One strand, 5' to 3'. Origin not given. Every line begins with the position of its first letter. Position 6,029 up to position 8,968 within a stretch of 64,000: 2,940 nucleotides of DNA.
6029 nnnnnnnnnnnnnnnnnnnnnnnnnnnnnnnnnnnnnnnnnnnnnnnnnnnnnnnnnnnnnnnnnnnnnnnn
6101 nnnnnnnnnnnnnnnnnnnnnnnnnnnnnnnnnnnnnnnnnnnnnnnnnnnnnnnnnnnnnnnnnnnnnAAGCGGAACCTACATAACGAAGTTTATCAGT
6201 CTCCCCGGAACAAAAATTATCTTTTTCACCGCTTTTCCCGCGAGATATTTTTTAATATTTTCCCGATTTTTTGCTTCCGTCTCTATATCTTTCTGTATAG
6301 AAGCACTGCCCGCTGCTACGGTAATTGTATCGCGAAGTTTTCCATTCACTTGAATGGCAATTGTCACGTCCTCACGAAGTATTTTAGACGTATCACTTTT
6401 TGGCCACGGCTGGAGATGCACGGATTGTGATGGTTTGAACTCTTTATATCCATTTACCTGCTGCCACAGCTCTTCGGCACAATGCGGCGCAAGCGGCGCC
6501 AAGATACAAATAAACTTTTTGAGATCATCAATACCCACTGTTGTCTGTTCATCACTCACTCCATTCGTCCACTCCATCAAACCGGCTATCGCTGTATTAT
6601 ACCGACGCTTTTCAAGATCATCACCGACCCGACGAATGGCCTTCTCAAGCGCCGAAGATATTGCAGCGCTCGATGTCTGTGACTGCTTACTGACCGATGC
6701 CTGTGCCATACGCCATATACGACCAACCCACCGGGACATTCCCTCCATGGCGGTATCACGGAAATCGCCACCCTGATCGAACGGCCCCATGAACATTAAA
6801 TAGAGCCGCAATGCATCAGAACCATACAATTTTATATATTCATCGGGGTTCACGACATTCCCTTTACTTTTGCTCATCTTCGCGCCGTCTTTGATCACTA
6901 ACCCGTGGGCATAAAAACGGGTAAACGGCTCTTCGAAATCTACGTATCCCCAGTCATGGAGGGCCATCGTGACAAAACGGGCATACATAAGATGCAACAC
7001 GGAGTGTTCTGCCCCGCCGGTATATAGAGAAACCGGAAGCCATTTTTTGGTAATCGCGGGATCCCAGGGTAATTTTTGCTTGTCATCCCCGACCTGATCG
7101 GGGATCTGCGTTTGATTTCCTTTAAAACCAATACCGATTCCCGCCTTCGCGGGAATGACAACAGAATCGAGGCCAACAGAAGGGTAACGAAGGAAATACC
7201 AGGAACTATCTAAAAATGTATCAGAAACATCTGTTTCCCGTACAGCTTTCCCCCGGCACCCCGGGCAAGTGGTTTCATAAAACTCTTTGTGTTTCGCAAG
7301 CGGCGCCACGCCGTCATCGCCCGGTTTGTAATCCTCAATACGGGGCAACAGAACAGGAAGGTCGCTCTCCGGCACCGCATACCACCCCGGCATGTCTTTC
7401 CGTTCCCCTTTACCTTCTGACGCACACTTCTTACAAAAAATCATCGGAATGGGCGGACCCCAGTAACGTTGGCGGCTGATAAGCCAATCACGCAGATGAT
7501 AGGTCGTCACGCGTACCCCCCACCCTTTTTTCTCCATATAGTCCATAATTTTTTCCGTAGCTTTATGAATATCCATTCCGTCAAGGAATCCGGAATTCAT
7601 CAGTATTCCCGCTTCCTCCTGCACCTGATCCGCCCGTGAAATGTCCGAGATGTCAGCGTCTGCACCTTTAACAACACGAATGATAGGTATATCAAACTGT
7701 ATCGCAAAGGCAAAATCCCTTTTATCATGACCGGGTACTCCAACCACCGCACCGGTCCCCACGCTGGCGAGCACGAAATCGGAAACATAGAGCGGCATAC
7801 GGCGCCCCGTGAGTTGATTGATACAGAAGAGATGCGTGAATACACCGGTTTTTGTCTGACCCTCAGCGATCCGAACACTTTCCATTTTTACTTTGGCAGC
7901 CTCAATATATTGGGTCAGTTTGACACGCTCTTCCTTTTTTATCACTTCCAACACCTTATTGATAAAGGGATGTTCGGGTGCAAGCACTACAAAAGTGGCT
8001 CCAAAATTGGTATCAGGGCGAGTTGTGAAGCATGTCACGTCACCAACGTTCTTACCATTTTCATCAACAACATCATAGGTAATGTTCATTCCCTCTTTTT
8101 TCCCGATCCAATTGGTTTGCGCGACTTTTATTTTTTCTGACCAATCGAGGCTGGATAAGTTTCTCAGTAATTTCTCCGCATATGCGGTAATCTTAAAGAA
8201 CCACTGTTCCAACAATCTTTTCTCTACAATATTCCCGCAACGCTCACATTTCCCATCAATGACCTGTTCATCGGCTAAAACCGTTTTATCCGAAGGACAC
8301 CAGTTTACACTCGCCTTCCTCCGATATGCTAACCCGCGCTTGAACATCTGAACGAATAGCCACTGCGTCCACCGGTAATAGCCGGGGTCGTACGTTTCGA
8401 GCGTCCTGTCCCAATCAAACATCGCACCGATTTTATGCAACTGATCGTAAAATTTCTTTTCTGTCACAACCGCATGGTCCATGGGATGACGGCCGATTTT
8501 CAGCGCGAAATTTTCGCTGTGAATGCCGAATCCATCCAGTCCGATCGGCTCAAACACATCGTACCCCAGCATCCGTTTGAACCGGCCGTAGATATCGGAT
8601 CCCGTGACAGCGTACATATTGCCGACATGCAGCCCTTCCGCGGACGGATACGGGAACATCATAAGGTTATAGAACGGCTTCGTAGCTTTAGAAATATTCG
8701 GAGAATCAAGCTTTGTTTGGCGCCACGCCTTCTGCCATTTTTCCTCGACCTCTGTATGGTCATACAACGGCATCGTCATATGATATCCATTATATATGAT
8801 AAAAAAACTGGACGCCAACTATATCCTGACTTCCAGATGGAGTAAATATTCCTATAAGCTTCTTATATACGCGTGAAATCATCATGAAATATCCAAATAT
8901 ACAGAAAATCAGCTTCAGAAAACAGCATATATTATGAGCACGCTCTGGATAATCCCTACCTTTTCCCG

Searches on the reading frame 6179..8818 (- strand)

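Call 8: search_protein_families(library=pfam, proteins=[window:6179-8818:-], max_evalue=0.01)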
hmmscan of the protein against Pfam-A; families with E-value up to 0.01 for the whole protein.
window:6179-8818:- (879 aa): 6 families
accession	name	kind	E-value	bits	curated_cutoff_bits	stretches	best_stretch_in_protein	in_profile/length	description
PF13603.12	tRNA-synt_1_2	-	6.9e-55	185.8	25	1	236-429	2-185/185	Leucyl-tRNA synthetase, editing domain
PF00133.28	tRNA-synt_1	-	3.9e-39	135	22.7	3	28-238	2-225/414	tRNA synthetases class I (I, L, M and V)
PF09334.17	tRNA-synt_1g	-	6.9e-29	101.2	20.1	2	55-196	7-144/391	tRNA synthetases class I (M)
PF08264.19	Anticodon_1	-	1.3e-18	67.7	25.1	1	720-838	4-142/148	Anticodon-binding domain of tRNA ligase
PF01406.26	tRNA-synt_1e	-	0.00011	22.2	27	1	628-692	233-297/301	tRNA synthetases class I (C) catalytic domain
PF01921.24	tRNA-synt_1f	-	0.00035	20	27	1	627-676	263-311/360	tRNA synthetases class I (K)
